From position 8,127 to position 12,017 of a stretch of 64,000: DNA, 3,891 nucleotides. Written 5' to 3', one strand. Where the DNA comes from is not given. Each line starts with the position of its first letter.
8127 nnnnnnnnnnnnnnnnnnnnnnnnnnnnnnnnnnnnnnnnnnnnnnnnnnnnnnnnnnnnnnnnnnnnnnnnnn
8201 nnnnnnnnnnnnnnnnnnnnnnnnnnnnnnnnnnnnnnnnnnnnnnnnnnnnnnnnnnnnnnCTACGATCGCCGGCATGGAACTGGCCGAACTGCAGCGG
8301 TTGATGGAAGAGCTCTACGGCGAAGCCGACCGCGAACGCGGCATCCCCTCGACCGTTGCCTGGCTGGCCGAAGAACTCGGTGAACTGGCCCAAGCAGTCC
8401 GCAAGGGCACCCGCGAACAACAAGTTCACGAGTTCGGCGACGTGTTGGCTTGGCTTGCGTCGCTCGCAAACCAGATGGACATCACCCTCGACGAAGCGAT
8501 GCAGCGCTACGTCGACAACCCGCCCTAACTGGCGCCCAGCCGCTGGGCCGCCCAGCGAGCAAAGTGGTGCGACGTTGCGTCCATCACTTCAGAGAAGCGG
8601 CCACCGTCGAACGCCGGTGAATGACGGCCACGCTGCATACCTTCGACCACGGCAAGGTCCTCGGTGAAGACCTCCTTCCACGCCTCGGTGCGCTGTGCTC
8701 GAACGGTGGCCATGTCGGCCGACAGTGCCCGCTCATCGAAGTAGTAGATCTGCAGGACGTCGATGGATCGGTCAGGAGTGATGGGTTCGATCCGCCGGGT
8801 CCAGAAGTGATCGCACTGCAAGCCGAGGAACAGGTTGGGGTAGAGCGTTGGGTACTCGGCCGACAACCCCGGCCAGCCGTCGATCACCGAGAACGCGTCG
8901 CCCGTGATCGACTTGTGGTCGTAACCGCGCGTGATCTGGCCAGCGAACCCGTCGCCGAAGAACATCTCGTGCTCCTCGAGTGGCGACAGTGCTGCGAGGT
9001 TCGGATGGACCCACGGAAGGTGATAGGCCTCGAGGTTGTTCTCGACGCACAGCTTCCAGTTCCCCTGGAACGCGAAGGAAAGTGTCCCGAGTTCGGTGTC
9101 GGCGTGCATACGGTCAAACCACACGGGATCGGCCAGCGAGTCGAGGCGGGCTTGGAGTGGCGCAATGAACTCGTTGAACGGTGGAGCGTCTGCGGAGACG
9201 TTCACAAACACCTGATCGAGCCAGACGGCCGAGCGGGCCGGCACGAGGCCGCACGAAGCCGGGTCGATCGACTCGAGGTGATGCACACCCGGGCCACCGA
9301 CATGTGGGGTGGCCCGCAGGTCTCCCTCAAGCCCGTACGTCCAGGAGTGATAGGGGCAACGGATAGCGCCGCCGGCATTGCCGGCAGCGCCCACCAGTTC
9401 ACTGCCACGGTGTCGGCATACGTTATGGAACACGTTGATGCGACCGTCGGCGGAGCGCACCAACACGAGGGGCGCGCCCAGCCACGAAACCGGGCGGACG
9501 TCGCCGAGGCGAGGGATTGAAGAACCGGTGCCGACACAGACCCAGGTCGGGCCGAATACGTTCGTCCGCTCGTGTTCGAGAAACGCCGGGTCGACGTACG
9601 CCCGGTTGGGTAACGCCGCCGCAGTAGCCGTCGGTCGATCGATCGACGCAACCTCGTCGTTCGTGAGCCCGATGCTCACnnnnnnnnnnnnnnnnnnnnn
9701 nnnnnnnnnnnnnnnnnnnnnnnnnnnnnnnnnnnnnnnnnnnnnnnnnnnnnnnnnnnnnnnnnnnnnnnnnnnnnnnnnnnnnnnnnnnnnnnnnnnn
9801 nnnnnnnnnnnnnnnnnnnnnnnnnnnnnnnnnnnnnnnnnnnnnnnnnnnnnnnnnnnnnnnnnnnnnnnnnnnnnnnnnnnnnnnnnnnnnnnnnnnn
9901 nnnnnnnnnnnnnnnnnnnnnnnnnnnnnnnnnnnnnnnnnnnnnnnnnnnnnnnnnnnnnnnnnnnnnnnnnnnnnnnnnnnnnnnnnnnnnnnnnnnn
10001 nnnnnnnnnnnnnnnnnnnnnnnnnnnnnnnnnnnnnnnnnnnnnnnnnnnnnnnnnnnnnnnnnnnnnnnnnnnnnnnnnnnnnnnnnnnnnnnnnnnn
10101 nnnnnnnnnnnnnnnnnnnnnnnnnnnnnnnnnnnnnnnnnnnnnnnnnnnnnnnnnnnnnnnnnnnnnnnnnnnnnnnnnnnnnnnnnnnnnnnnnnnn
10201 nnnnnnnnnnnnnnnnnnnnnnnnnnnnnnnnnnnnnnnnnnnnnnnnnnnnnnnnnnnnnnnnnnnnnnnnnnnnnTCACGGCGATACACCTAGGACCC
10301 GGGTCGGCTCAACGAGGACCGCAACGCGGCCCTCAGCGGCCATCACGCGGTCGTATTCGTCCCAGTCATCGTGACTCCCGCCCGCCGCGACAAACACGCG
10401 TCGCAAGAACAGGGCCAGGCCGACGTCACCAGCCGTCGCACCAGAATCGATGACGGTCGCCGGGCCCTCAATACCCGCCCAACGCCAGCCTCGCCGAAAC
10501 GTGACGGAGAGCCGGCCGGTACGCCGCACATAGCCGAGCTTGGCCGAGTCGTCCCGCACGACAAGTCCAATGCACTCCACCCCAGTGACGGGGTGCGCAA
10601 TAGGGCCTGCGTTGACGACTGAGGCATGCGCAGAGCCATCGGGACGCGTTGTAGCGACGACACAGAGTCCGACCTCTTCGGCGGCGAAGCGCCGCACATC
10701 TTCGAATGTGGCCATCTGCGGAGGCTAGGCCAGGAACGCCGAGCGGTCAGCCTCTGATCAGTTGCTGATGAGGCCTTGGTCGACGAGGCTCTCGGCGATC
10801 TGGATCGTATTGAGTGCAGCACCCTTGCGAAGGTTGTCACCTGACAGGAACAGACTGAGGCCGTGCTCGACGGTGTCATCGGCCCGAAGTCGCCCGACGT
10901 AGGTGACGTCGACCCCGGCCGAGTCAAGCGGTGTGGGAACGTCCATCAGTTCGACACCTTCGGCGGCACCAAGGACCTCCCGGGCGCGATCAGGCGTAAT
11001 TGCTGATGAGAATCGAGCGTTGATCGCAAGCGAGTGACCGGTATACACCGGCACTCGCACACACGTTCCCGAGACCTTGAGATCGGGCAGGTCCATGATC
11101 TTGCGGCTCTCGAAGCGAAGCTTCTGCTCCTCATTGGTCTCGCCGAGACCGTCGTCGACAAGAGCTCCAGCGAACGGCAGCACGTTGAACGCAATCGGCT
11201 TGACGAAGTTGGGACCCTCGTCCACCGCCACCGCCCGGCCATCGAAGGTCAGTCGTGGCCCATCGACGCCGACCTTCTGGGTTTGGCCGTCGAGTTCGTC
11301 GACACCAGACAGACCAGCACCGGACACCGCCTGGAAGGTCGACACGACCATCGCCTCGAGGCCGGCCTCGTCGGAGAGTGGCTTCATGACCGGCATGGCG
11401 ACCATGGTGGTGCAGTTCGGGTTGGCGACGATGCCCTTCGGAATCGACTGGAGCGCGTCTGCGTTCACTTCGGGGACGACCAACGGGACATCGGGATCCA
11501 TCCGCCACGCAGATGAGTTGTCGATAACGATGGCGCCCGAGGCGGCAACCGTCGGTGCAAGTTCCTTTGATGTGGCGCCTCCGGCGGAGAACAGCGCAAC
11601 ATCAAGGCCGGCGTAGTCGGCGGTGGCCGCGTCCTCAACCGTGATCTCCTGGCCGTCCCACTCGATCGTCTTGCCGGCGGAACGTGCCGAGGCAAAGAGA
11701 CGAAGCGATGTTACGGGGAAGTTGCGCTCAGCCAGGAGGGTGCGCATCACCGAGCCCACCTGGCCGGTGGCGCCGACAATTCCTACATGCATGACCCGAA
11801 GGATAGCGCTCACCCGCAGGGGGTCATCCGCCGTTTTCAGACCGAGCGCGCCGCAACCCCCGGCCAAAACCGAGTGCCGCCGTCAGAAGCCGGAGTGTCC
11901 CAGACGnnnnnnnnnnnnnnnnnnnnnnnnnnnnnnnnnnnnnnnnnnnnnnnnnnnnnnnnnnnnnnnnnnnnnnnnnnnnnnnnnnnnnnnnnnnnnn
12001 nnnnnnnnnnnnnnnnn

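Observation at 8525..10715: Coupled PPOX-like / PhnZ-like HD / Rieske oxygenase operon: a possible two-oxygenase cleavage pathway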

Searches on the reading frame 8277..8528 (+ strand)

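Call 5: search_protein_families(library=pfam, proteins=[window:8277-8528:+], max_evalue=0.01)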
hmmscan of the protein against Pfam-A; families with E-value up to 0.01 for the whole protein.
window:8277-8528:+ (83 aa): 3 families
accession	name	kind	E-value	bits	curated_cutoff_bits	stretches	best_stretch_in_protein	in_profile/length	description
PF03819.22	MazG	-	3.5e-11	43.7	22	1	25-79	5-63/74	MazG nucleotide pyrophosphohydrolase domain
PF01503.22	PRA-PH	-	7.9e-07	29.8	21.3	1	21-76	27-80/86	Phosphoribosyl-ATP pyrophosphohydrolase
PF18053.6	GyrB_insert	-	0.0079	16.5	26.1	0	40-61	143-164/167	DNA gyrase B subunit insert domain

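Call 6: search_protein_families(library=ncbifam, proteins=[window:8277-8528:+], max_evalue=0.01)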
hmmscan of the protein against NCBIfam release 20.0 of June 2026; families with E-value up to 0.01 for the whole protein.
window:8277-8528:+ (83 aa): 6 families
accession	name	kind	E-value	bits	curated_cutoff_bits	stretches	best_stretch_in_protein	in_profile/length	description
NF007113.1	PRK09562.1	equivalog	1.8e-05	24.5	208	1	27-77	160-210/251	nucleoside triphosphate pyrophosphohydrolase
NF052436.1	YabN_Meth_PPase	exception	5.4e-05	22.4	525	1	27-78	395-447/486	bifunctional methyltransferase/pyrophosphohydrolase YabN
TIGR00444.1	mazG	subfamily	0.00059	19.5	148.3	1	27-77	158-209/248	MazG family protein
TIGR03188.1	histidine_hisI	equivalog_domain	0.0006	20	42.7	1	21-76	27-82/84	phosphoribosyl-ATP diphosphatase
NF008986.0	PRK12333.1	equivalog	0.0078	16.2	292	1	17-61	19-63/204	nucleoside triphosphate pyrophosphohydrolase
NF001613.0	PRK00400.1-5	equivalog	0.0089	16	120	1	20-76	31-87/107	phosphoribosyl-ATP diphosphatase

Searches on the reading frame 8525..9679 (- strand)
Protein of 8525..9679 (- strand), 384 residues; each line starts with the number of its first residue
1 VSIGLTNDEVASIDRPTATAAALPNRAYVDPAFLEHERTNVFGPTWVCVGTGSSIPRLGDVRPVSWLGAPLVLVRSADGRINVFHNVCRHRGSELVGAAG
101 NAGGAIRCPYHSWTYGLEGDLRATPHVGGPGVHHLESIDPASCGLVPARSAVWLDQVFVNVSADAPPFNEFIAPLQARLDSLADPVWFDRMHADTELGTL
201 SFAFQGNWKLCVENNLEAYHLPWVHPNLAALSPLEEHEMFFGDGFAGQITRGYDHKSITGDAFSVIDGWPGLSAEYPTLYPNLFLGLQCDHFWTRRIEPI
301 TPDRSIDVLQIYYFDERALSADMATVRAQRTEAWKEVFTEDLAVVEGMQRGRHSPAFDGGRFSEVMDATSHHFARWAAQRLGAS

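Call 5: search_protein_families(library=pfam, proteins=[window:8525-9679:-], max_evalue=0.01)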
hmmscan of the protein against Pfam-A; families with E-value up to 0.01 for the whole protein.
window:8525-9679:- (384 aa): 3 families
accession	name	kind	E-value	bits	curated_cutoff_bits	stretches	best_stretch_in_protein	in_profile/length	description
PF00848.25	Ring_hydroxyl_A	-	3.6e-30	105.9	24.9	1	201-382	11-207/208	Ring hydroxylating alpha subunit (catalytic domain)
PF00355.32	Rieske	-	1e-17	64.2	20.3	1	45-128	1-82/88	Rieske [2Fe-2S] domain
PF19112.6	VanA_C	-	0.00028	21.5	23.5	0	316-355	126-162/193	Vanillate O-demethylase oxygenase C-terminal domain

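Call 6: search_protein_families(library=ncbifam, proteins=[window:8525-9679:-], max_evalue=0.01)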
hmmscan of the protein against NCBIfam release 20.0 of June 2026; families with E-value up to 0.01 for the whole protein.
window:8525-9679:- (384 aa): 6 families
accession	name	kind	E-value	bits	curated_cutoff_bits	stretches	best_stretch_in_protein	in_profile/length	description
NF058607.1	GlBtMonoOxGbcA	equivalog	8.3e-35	120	670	1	10-229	20-226/420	glycine betaine monooxygenase oxygenase subunit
NF042946.1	3PPDioc_HcaE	equivalog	1.3e-23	83.8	830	1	25-227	18-216/450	3-phenylpropionate/cinnamic acid dioxygenase subunit alpha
TIGR03228.1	anthran_1_2_A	equivalog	7e-23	81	671.9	1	25-232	18-220/438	anthranilate 1,2-dioxygenase large subunit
TIGR03229.1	benzo_1_2_benA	equivalog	2.5e-21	76.1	780.95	1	25-231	18-221/433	benzoate 1,2-dioxygenase large subunit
NF041684.1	ant_diox_AndAc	equivalog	1.3e-20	73.4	750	1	11-225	11-222/418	anthranilate 1,2-dioxygenase large subunit AndAc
NF052579.1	BetMthstMoxSdmAMthl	equivalog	4e-06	26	600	1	45-138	17-108/351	4beta-methylsterol monooxygenase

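Call 8: search_solved_structures(query=window:8525-9679:-, max_evalue=0.001, show_alignments=1)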
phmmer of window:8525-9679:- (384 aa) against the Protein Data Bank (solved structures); distinct sequences matched with E-value up to 0.001: 47.
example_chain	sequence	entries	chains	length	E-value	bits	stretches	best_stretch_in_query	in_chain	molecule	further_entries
6y8j_A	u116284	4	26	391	8.4e-32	113.9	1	22-360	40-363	Carnitine monooxygenase oxygenase subunit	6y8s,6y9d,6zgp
6y9c_A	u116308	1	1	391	8.5e-32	113.9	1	22-360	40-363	Carnitine monooxygenase oxygenase subunit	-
9o71_A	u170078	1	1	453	7.3e-27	97.6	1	27-229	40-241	Phenylpropionate dioxygenase-like ring-hydroxylating dioxygenase large terminal subunit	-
7yls_B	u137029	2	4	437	1.4e-26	96.7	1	27-229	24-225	Rieske (2Fe-2S) domain protein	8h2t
3vca_A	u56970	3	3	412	2.4e-26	95.9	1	22-237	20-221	Ring-hydroxylating dioxygenase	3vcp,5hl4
4qup_A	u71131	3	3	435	2.9e-26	95.6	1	22-237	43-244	Monoxygenase; demethylase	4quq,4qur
3n0q_A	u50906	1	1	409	9.8e-25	90.6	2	22-233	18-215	Putative aromatic-ring hydroxylating dioxygenase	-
1uli_A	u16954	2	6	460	2.3e-22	82.8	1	21-220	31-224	biphenyl dioxygenase large subunit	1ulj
3gzx_A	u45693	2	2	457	1.3e-21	80.3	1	23-221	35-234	Biphenyl dioxygenase subunit alpha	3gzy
7c8z_A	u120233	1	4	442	1.9e-20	76.5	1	22-225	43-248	Salicylate 5-hydroxylase, large oxygenase component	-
2yfi_A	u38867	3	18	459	1.9e-20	76.5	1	23-220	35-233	BIPHENYL DIOXYGENASE SUBUNIT ALPHA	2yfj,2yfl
2xsh_A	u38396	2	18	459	2e-20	76.5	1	23-220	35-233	BIPHENYL DIOXYGENASE SUBUNIT ALPHA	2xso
5aeu_A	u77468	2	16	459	2e-20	76.4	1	23-220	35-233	BIPHENYL DIOXYGENASE SUBUNIT ALPHA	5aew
2xr8_A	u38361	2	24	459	2e-20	76.4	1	23-220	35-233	BIPHENYL DIOXYGENASE SUBUNIT ALPHA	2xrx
7vju_A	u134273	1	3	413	7.4e-19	71.3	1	18-226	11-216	Rieske (2Fe-2S) domain protein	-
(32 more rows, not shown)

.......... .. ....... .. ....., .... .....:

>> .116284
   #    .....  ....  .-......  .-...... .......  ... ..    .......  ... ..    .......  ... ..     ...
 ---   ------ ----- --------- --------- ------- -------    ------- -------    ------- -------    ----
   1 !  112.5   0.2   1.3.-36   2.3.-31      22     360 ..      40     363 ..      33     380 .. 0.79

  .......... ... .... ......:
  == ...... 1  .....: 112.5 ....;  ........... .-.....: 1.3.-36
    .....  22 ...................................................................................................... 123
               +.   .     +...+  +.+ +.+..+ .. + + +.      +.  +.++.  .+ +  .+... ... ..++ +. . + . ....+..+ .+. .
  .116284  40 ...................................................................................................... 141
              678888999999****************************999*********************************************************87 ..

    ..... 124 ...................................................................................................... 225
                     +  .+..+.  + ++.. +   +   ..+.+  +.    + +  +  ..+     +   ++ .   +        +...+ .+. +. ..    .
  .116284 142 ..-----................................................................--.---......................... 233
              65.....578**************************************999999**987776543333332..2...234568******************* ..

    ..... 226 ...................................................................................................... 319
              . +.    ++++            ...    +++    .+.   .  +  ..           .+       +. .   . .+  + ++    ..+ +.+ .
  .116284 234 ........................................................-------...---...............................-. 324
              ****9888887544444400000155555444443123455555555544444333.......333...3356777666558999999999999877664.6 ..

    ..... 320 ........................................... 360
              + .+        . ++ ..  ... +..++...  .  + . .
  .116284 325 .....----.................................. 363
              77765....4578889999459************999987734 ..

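Call 30: find_homologous_proteins(query=window:8525-9679:-, max_evalue=1e-30)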
Query window:8525-9679:- (384 aa): 4934 proteins with E <= 1e-30 among 8000 candidates; the best 120 are listed.
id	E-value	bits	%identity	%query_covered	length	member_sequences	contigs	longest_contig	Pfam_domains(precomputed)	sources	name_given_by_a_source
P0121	7.4e-268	906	100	100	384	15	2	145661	PF00355.33,PF00848.26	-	-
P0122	4.1e-224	762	83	100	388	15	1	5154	PF00355.33,PF00848.26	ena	-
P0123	9.9e-218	741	81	99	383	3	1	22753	PF00355.33,PF00848.26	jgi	-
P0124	7.6e-215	732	79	100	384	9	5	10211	PF00355.33,PF00848.26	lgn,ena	-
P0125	6.8e-188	643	72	99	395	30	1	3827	PF00355.33,PF00848.26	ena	-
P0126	5.1e-186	637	71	99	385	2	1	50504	PF00355.33,PF00848.26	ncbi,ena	-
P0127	2.7e-179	615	69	99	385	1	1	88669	PF00355.33,PF00848.26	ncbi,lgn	-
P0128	2.0e-145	503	57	96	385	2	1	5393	PF00355.33,PF00848.26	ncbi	ncbi:MAG: aromatic ring-hydroxylating dioxygenase subunit alpha [Pseudomonadota bacterium]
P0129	5.1e-145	502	55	99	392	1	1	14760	PF00355.33,PF00848.26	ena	-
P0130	4.3e-142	492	54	98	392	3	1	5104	PF00355.33,PF00848.26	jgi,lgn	jgi:choline monooxygenase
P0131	1.6e-139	484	54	99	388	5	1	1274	PF00355.33,PF00848.26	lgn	-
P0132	2.5e-136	473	55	99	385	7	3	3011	PF00355.33,PF00848.26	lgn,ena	-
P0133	1.3e-135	471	55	97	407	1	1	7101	PF00355.33,PF00848.26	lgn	-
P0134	1.9e-135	470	53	99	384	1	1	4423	PF00355.33,PF00848.26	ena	-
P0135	7.7e-135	468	53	98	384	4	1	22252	PF00355.33,PF00848.26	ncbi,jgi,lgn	ncbi:MAG: choline monooxygenase [Gammaproteobacteria bacterium]|jgi:choline monooxygenase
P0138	9.9e-133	461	52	96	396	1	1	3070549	PF00355.33,PF00848.26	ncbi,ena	-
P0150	2.8e-131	456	52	98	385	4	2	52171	PF00355.33,PF00848.26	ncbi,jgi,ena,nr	ncbi:MAG: aromatic ring-hydroxylating dioxygenase subunit alpha [Gammaproteobacteria bacterium]|nr:a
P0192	2.8e-120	420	51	98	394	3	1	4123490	PF00355.33,PF00848.26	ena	-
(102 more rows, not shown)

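Call 79: find_encoding_contigs(protein=P0138, flank=7000, max_places=1)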
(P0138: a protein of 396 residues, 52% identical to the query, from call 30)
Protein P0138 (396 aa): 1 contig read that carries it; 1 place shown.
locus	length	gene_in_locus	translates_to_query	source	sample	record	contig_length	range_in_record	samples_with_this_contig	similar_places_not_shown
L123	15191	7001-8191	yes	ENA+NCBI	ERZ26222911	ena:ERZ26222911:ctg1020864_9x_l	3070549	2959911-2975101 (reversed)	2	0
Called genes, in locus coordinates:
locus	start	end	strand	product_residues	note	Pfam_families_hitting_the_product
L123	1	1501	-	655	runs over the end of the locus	PF00724:Oxidored_FMN, PF03486:HI0933_like (weak), PF07992:Pyr_redox_2, PF00070:Pyr_redox (faint), PF00890:FAD_binding_2 (weak), PF01266:DAO (faint), PF12831:FAD_oxidored, PF13450:NAD_binding_8 (weak)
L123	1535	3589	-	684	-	PF13380:CoA_binding_2, PF13607:Succ_CoA_lig, PF13549:ATP-grasp_5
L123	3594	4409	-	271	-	PF00378:ECH_1, PF16113:ECH_2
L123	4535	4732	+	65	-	-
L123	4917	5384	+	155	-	-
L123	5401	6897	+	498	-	PF12680:SnoaL_2, PF14534:DUF4440 (faint), PF01571:GCV_T, PF08669:GCV_T_C (weak)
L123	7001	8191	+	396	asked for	PF00355:Rieske, PF00848:Ring_hydroxyl_A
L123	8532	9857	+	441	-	PF01266:DAO, PF01494:FAD_binding_3 (weak), PF03486:HI0933_like (faint), PF13450:NAD_binding_8 (weak), PF13738:Pyr_redox_3 (faint)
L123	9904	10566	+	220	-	-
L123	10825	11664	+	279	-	PF00701:DHDPS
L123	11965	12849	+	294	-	-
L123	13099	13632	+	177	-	PF02776:TPP_enzyme_N (weak)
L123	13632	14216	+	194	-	PF02775:TPP_enzyme_C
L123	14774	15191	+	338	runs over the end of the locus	PF14226:DIOX_N, PF03171:2OG-FeII_Oxy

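Call 80: find_encoding_contigs(protein=P0150, flank=7000, max_places=1)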
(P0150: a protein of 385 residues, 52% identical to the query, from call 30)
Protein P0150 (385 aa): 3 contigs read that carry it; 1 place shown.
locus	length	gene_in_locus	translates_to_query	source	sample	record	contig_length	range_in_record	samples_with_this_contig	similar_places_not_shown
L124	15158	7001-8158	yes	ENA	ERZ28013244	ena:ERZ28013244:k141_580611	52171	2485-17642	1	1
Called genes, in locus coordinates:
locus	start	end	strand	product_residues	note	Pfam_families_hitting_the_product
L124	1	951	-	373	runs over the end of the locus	PF01571:GCV_T, PF08669:GCV_T_C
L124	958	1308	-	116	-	PF00576:Transthyretin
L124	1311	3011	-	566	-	PF02776:TPP_enzyme_N, PF00205:TPP_enzyme_M, PF02775:TPP_enzyme_C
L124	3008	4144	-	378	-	PF01070:FMN_dh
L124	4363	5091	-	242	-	PF00392:GntR, PF07702:UTRA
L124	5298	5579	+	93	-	-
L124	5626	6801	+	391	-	PF04295:GD_AH_second, PF20629:GD_AH_C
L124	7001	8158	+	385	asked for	PF00355:Rieske, PF00848:Ring_hydroxyl_A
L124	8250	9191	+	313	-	PF00753:Lactamase_B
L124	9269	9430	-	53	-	-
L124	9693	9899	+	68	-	PF00313:CSD, PF08206:OB_RNB (weak)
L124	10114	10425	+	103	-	-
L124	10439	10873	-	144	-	PF05099:TerB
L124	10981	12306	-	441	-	PF01882:DUF58, PF13519:VWA_2 (weak)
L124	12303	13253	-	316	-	PF20030:bpMoxR, PF05496:RuvB_N (faint), PF00004:AAA (weak), PF07726:AAA_3, PF07728:AAA_5, PF17863:AAA_lid_2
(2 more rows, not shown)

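Call 81: find_encoding_contigs(protein=P0192, flank=7000, max_places=1)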
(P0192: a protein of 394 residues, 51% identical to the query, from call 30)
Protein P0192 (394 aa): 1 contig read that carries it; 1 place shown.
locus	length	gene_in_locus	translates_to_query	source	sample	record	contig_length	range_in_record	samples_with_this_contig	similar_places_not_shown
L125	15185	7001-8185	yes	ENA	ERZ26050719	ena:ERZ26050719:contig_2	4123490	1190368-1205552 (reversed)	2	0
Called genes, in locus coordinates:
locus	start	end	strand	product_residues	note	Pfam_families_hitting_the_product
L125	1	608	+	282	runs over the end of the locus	PF00497:SBP_bac_3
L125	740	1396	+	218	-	PF00528:BPD_transp_1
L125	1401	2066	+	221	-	PF00528:BPD_transp_1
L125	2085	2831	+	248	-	PF00005:ABC_tran, PF13304:AAA_21 (weak), PF02463:SMC_N (weak)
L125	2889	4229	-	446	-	PF00890:FAD_binding_2 (weak), PF01266:DAO, PF01494:FAD_binding_3 (weak), PF13450:NAD_binding_8 (faint)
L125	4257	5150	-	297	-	PF00274:Glycolytic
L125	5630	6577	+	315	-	PF00296:Bac_luciferase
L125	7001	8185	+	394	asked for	PF00355:Rieske, PF00848:Ring_hydroxyl_A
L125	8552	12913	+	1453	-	PF00270:DEAD, PF04851:ResIII (weak), PF00271:Helicase_C, PF22590:Cas3-like_C_2 (weak), PF19306:WHD_Lhr, PF08494:DEAD_assoc, PF23235:WHD_3rd_Lhr, PF23234:WHD_4th_Lhr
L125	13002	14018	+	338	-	PF00561:Abhydrolase_1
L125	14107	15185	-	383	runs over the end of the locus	PF01053:Cys_Met_Meta_PP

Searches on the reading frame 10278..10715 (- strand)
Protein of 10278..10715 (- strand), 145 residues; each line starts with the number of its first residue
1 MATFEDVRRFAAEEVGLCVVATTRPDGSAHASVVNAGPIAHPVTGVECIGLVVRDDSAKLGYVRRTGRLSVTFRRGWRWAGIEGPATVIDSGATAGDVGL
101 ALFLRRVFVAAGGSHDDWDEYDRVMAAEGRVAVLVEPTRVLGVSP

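Call 5: search_protein_families(library=pfam, proteins=[window:10278-10715:-], max_evalue=0.01)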
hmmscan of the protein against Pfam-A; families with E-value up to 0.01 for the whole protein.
window:10278-10715:- (145 aa): 1 family
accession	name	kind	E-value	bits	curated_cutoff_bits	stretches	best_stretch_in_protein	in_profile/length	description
PF01243.27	PNPOx_N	-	4.6e-05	24.2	28.1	1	12-140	9-116/120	Pyridoxamine 5'-phosphate oxidase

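Call 6: search_protein_families(library=ncbifam, proteins=[window:10278-10715:-], max_evalue=0.01)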
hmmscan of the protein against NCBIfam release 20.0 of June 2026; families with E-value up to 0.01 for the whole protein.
window:10278-10715:- (145 aa): 1 family
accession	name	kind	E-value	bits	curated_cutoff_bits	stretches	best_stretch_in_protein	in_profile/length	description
TIGR03618.1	Rv1155_F420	subfamily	3.1e-21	75.9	79.05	1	8-142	2-127/127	TIGR03618 family F420-dependent PPOX class oxidoreductase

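Call 91: search_solved_structures(query=window:10278-10715:-, max_evalue=0.01)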
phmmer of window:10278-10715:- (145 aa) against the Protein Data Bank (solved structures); distinct sequences matched with E-value up to 0.01: 2.
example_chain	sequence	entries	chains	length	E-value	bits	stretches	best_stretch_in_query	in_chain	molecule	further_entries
1w9a_A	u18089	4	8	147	1.3e-06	31.5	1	48-145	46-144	PUTATIVE PYRIDOXINE/PYRIDOXAMINE 5'-PHOSPHATE OXIDASE | hypothetical protein Rv1155 | PYRIDOXINE 5'-PHOSPHATE OXIDASE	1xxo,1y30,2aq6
4qvb_A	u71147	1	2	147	1.3e-06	31.4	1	48-145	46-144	Rv1155 protein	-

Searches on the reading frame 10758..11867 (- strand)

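Call 5: search_protein_families(library=pfam, proteins=[window:10758-11867:-], max_evalue=0.01)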
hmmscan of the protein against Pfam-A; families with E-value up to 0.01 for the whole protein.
window:10758-11867:- (369 aa): 2 families
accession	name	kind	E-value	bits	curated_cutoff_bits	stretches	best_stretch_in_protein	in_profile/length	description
PF02774.23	Semialdhyde_dhC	-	9.7e-45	153.4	26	1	162-348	2-184/184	Semialdehyde dehydrogenase, dimerisation domain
PF01118.30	Semialdhyde_dh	-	4.3e-36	124.4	26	1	28-141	2-120/121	Semialdehyde dehydrogenase, NAD binding domain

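Call 6: search_protein_families(library=ncbifam, proteins=[window:10758-11867:-], max_evalue=0.01)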
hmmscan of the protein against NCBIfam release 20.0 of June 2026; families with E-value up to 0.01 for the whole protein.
window:10758-11867:- (369 aa): 17 families
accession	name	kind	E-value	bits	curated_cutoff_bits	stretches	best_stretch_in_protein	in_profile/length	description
NF011456.0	PRK14874.1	equivalog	2.1e-147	490.7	223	1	25-365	4-344/346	aspartate-semialdehyde dehydrogenase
TIGR01296.1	asd_B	equivalog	2.7e-129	431.1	324.2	1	27-363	1-338/339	aspartate-semialdehyde dehydrogenase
NF005229.0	PRK06728.1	equivalog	3.2e-79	266.3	628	1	26-367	6-347/347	aspartate-semialdehyde dehydrogenase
NF004224.0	PRK05671.1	equivalog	1.1e-64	219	284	1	25-364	4-334/336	aspartate-semialdehyde dehydrogenase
NF005957.0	PRK08040.1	equivalog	1.5e-58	198.9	273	1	28-364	7-333/336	aspartate-semialdehyde dehydrogenase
NF006416.0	PRK08664.1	subfamily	2.1e-42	145.6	232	2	25-193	3-190/350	aspartate-semialdehyde dehydrogenase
TIGR00978.1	asd_EA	equivalog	2.1e-39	135.5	301.2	2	26-193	1-188/342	aspartate-semialdehyde dehydrogenase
NF005144.0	PRK06598.1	subfamily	6.2e-27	94.7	198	1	26-351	2-357/369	aspartate-semialdehyde dehydrogenase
TIGR01745.1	asd_gamma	equivalog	2.7e-21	75.9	402.9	2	26-194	1-176/366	aspartate-semialdehyde dehydrogenase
TIGR01850.1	argC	equivalog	3.2e-11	43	233.6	1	26-187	1-186/345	N-acetyl-gamma-glutamyl-phosphate reductase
NF005368.0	PRK06901.1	equivalog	2.3e-10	40.2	437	1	78-283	57-235/323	oxidoreductase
TIGR01851.1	argC_other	equivalog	6.4e-07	29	229.85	1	87-185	49-148/310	N-acetyl-gamma-glutamyl-phosphate reductase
TIGR01534.1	GAPDH-I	equivalog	1.5e-06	27.7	367.2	1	119-181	122-184/330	type I glyceraldehyde-3-phosphate dehydrogenase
TIGR01532.1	E4PD_g-proteo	equivalog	5.5e-06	25.9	530.55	1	87-179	89-179/325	erythrose-4-phosphate dehydrogenase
NF005830.0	PRK07729.1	equivalog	0.0003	19.8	546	1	87-181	89-181/343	glyceraldehyde-3-phosphate dehydrogenase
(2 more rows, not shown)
